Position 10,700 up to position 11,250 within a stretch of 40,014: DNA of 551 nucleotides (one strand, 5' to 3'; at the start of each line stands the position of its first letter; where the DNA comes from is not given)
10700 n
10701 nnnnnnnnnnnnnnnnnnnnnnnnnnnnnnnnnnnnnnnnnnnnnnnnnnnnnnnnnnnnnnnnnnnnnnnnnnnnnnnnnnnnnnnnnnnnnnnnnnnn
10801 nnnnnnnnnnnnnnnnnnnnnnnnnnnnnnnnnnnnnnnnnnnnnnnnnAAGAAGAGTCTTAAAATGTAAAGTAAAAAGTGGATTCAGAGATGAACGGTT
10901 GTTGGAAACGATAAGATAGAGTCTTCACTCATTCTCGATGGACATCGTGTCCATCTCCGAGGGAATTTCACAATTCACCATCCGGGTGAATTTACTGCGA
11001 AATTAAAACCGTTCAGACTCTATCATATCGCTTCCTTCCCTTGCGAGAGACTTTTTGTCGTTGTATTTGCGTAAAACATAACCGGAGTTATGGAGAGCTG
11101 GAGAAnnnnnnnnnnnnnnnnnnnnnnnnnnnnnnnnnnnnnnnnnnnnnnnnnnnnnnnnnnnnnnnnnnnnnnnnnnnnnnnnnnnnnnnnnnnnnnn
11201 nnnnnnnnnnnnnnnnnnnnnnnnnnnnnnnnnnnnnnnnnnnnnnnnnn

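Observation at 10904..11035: Conserved structured element, copy 1: same core as 22286-22435 with compensatory stem changes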

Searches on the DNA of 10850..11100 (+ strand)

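Call 8: search_rna_families(source=window, start=10850, end=11100, threshold=evalue, max_evalue=10, show_alignments=3)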
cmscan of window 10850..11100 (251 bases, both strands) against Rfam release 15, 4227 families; matches with E-value up to 10: 2.
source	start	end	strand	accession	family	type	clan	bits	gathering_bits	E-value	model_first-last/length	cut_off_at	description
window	10889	10983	-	RF00108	SNORD116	Gene; snRNA; snoRNA; CD-box;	-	16.8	35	2.4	1-92/92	no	Small nucleolar RNA SNORD116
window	10903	10976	-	RF01952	SOX2OT_exon2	Gene; lncRNA;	-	12.7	45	1.2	1-69/69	no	SOX2 overlapping transcript exon 2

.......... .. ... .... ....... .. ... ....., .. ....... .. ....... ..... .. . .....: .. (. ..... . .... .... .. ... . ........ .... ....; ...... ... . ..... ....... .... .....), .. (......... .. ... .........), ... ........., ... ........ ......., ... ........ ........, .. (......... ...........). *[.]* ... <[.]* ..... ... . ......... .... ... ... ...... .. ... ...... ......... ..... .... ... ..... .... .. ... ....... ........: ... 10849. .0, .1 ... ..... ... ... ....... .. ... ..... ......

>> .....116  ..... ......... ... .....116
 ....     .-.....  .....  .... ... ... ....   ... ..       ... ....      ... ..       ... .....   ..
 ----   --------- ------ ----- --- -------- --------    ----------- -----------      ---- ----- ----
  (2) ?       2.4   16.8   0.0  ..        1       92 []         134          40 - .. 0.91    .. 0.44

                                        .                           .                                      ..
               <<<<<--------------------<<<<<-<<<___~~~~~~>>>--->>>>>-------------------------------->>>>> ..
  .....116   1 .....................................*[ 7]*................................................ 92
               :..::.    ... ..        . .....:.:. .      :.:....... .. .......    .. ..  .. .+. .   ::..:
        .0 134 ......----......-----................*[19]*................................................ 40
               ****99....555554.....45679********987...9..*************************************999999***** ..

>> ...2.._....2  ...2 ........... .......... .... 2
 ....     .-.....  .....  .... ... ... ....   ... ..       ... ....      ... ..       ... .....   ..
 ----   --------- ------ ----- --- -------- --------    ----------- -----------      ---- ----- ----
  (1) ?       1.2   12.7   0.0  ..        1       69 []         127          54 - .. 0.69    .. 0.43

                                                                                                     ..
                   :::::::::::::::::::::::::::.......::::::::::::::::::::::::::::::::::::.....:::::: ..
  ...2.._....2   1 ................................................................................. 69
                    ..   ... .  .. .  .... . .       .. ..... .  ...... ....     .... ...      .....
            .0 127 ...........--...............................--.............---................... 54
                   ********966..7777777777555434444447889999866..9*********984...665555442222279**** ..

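Call 30: build_rna_model(alignment_id=A2, structure=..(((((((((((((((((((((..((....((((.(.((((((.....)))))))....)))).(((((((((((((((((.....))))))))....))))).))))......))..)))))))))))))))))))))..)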
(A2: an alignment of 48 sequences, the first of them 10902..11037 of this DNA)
Model R1 built from alignment A2 (48 sequences, 142 columns); structure: as given.
model positions 140; base pairs 51; branch points 1; effective number of sequences 1.6; information 0.59 bits per position. Calibrated on 0.2 Mb of random sequence (short: E-values are rough).
structure used (alignment columns):
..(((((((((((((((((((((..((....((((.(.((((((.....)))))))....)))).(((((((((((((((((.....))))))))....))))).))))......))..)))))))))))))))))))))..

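Call 31: search_with_rna_model(model_id=R1, sources=[window, L001, L002, L003, L004, L005, L006, L007, L008, L009, L010, L011, L012, L013, L014, L015, L016, L017, L018, L019, L020, L021, L022, L023, L024, L025, L026, L027, L028, L029, L030, L031, L032, L033, L034, L035, L036, L037, L038, L039, L040, L041, L042, L043, L044, L045, L046, L047, L048, L049, L050, L051, L052, L053, L054, L055, L056, L057, L058, L059, L060, L061, L062, L063, L064, L065, L066, L067, L068, L069, L070, L071, L072, L073, L074, L075, L076, L077, L078, L079, L080, L081, L082], max_evalue=1, make_alignment=true)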
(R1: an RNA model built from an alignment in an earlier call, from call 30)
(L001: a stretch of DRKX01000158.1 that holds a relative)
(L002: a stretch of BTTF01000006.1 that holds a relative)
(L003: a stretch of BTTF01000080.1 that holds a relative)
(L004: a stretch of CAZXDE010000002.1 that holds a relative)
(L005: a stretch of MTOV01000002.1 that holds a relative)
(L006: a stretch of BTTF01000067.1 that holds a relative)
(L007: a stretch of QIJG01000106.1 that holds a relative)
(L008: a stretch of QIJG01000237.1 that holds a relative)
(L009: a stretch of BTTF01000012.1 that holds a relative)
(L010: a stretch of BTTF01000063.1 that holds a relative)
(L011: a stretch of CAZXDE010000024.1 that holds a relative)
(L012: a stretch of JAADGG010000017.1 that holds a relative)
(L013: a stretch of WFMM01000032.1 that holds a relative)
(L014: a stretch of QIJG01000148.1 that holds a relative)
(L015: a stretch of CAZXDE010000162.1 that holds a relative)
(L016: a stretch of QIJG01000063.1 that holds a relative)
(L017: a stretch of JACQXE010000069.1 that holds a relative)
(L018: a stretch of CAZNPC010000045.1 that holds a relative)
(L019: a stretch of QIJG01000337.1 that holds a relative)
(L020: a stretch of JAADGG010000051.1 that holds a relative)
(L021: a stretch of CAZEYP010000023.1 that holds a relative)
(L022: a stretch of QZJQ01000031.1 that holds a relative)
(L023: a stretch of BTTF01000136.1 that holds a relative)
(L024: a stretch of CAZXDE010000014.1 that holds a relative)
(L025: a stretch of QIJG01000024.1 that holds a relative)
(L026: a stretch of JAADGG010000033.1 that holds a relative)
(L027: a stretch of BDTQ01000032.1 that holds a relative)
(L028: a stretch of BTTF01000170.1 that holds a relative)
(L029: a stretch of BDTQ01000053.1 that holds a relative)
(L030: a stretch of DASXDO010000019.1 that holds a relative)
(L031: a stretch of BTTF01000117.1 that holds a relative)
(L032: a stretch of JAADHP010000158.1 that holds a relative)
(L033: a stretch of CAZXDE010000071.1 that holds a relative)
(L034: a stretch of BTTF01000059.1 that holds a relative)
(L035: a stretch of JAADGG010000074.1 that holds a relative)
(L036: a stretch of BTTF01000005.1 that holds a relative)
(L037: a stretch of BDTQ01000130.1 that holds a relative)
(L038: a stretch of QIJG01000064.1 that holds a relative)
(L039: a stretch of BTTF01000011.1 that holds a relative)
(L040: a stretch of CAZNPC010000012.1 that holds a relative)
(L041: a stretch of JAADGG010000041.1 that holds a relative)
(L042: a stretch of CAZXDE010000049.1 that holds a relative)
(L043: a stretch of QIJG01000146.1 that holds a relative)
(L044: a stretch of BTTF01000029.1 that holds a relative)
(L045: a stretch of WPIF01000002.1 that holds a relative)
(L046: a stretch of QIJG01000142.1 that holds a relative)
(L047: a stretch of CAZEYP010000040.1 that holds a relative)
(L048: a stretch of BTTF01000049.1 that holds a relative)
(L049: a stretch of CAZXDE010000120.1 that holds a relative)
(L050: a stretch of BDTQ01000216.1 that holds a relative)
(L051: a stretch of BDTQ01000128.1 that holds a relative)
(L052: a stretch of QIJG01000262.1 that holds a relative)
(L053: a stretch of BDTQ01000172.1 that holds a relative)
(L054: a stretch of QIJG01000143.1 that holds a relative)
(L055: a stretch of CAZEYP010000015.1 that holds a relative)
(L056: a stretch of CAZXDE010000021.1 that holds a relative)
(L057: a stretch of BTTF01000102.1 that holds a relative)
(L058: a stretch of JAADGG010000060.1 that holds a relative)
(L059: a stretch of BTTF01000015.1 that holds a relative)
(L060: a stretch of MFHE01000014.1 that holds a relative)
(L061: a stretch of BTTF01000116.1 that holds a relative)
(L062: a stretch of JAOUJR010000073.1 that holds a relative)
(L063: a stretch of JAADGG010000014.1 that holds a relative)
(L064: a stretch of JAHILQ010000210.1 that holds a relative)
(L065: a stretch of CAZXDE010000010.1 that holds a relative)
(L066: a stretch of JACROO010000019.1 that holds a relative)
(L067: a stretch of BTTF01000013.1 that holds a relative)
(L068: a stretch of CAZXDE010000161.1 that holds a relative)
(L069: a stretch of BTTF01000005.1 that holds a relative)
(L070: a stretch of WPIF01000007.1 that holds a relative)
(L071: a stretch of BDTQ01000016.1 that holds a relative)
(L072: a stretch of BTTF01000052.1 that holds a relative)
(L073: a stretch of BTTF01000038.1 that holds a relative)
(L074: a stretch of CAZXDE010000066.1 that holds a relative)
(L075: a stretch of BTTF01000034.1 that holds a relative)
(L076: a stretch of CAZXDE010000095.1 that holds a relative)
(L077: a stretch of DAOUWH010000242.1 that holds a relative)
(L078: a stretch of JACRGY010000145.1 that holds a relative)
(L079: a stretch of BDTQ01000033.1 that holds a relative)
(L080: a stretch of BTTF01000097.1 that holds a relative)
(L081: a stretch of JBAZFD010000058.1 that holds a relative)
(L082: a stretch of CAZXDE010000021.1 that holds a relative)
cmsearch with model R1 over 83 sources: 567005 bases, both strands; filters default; matches with E-value up to 1: 104.
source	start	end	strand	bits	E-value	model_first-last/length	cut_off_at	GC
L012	106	245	+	161.5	7.7e-35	1-140/140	no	0.51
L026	11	150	+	155.9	1.6e-33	1-140/140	no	0.51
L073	2456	2595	+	152.7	8.9e-33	1-140/140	no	0.49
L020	114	254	+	152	1.3e-32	1-140/140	no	0.54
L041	2671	2810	-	151.1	2.2e-32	1-140/140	no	0.49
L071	4793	4932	-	150.8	2.5e-32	1-140/140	no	0.49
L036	6970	7107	-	149.5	5e-32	1-140/140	no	0.47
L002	4754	4893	-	149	6.6e-32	1-140/140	no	0.47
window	22291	22430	+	148.3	9.8e-32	1-140/140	no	0.49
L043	1995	2134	-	147.8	1.3e-31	1-140/140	no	0.48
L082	2250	2388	-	146.9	2.1e-31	1-140/140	no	0.47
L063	3918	4059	+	145.5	4.5e-31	1-140/140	no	0.54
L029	2063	2202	-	145.4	4.7e-31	1-140/140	no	0.47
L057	2755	2892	-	145.2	5.3e-31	1-140/140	no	0.43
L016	41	178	+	143.6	1.2e-30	1-140/140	no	0.42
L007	1214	1351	-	142.9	1.8e-30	1-140/140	no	0.46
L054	2004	2141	-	142.6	2.2e-30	1-140/140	no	0.49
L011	4791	4928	+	142.6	2.2e-30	1-140/140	no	0.48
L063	5162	5297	+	141.7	3.5e-30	1-140/140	no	0.51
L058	6992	7125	-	141.5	3.8e-30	1-140/140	no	0.51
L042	6159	6296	+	141.2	4.6e-30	1-140/140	no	0.44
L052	554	691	-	140.8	5.7e-30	1-140/140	no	0.47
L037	3434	3571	+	139.5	1.2e-29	1-140/140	no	0.49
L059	2599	2735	+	139.1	1.4e-29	1-140/140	no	0.47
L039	2807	2946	-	138.7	1.8e-29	1-140/140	no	0.43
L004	2899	3038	+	138.5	2e-29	1-140/140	no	0.5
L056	921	1058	-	138.4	2.1e-29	1-140/140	no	0.5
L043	123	263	-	135.9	7.9e-29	1-140/140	no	0.47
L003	2932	3072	-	135.3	1.1e-28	1-140/140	no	0.47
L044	608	743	+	135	1.3e-28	1-140/140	no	0.42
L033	4960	5100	+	135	1.3e-28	1-140/140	no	0.48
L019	7141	7276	+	134.9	1.3e-28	1-140/140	no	0.46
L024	4419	4556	+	134.9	1.4e-28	1-140/140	no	0.46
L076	4016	4153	+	134.8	1.5e-28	1-140/140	no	0.46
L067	4621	4758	+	134.5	1.7e-28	1-140/140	no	0.49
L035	2978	3110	-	133.9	2.3e-28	1-140/140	no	0.49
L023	4056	4192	-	133.5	2.9e-28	1-140/140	no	0.45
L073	2705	2842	-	133.2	3.4e-28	1-140/140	no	0.48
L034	1913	2050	+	133.1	3.6e-28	1-140/140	no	0.42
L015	1337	1477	+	132.2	5.7e-28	1-140/140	no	0.5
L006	2598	2738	+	131.2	1e-27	1-140/140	no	0.46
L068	1733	1871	+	130.9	1.1e-27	1-140/140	no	0.44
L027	2045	2180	-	129.2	2.9e-27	1-140/140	no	0.43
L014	956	1091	+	129.1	3.1e-27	1-140/140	no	0.4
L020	4699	4856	-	128.7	3.9e-27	1-140/140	no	0.58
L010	6566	6701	-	126.8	1.1e-26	1-140/140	no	0.43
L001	3382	3521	+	126.6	1.2e-26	1-140/140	no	0.48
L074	159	295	-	124.9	3e-26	1-140/140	no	0.47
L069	50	185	-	124.8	3.2e-26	1-140/140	no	0.42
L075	157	292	+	124.7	3.3e-26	1-140/140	no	0.43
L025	188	323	-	123.5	6.5e-26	1-140/140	no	0.47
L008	655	788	-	121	2.5e-25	1-140/140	no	0.45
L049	848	977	-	117.5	1.6e-24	1-140/140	no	0.48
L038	4267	4405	-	117.2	1.9e-24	1-140/140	no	0.42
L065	5607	5742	+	117.2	2e-24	1-140/140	no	0.48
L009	4984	5130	+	116.7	2.6e-24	1-140/140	no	0.47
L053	711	840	-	116.5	2.9e-24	1-140/140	no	0.5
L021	4365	4502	-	112.6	2.3e-23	1-140/140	no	0.54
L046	3493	3622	+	112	3.3e-23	1-140/140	no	0.48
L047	2177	2314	+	109.7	1.1e-22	1-140/140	no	0.51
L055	4530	4667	+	109.6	1.1e-22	1-140/140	no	0.51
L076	2550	2679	+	107.8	3.1e-22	1-140/140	no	0.49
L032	6331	6468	+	106.6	6.1e-22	1-140/140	no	0.48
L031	4411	4556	-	104.2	2.2e-21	1-140/140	no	0.45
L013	4820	4954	-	103.4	3.3e-21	4-140/140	5'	0.53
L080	4944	5078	-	101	1.2e-20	1-140/140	no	0.48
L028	1189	1318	+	100.8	1.4e-20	1-140/140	no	0.44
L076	1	120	+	97.7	7.4e-20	11-140/140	5'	0.47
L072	4338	4475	+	97.5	8e-20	1-140/140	no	0.49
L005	7025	7150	-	96.6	1.3e-19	1-140/140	no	0.57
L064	1783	1925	+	93.6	6.6e-19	1-140/140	no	0.38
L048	6238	6379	-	91.7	1.8e-18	1-140/140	no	0.45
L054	135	276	-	89.2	7e-18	1-140/140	no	0.49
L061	5248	5389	-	89.2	7.4e-18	1-140/140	no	0.5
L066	3423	3568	-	83.9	1.3e-16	1-140/140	no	0.37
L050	3909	4044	+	76.9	5.5e-15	1-140/140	no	0.45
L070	2045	2193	-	76.6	6.5e-15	1-140/140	no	0.45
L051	1014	1149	+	76.2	8.3e-15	1-140/140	no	0.45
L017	5895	6028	+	75.5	1.2e-14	1-140/140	no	0.38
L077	54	173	+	74.5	2e-14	1-140/140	no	0.51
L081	1331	1453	+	73.5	3.4e-14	1-140/140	no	0.59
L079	830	964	+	73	4.6e-14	1-140/140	no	0.44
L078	7022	7155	-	70.2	2.1e-13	1-140/140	no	0.4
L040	7423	7552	+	69.1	3.7e-13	1-140/140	no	0.34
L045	6904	7037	-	67.4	9.2e-13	1-140/140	no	0.38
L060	2201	2345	-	61.5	2.3e-11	1-140/140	no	0.51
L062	7079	7206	+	60.6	3.7e-11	1-140/140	no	0.45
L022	5222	5348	-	58.4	1.2e-10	1-140/140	no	0.36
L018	5887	6021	-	51.6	4.7e-09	1-140/140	no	0.5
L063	3918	4059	-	38.5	5.6e-06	1-140/140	no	0.54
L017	6822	7001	-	37.7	8.9e-06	1-140/140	no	0.52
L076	4016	4153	-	35.2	3.4e-05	1-140/140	no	0.46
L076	2550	2679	-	35.1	3.5e-05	1-140/140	no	0.49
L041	2671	2810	+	32.4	0.00016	1-140/140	no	0.49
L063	5162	5297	-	31.7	0.00023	1-140/140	no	0.51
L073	2456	2595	-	30.4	0.00044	1-140/140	no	0.49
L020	4699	4856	+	30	0.00055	1-140/140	no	0.58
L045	95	260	+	25.8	0.0054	1-140/140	no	0.43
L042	6159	6296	-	24.5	0.011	1-140/140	no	0.44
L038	1034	1107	-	23.3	0.021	22-119/140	no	0.57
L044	419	466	+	22.4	0.033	1-140/140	no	0.52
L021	6018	6116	-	22.2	0.037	1-140/140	no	0.41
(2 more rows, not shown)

Alignment A3: 104 matches aligned to the model, 319 columns, each read 5' to 3' on its own strand. Consensus structure (alignment columns), stored with it:
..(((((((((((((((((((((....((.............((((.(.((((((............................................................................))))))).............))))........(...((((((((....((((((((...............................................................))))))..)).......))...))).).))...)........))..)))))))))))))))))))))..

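Call 45: search_with_rna_model(model_id=R1, sources=[L083, L084, L085, L086], max_evalue=1)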
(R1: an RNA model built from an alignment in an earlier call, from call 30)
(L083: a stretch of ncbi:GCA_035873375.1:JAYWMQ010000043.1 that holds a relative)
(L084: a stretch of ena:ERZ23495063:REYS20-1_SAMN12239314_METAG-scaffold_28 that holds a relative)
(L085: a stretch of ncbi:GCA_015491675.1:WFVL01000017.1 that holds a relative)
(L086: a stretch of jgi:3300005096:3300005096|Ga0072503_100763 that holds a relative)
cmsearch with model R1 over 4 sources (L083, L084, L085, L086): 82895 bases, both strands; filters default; matches with E-value up to 1: 1.
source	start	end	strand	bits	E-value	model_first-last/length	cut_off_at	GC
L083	10756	10891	+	128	8.3e-28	1-140/140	no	0.42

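Call 56: search_dna_similar(query=window:10878-11073:+, collection=plasmids, mode=distant, max_evalue=0.01, max_rows=10)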
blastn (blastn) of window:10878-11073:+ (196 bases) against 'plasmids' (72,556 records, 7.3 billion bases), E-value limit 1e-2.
No match.

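Call 57: search_dna_similar(query=window:10878-11073:+, collection=phages, mode=distant, max_evalue=0.01, max_rows=10)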
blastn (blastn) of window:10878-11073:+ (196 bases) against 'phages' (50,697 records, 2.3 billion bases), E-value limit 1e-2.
No match.
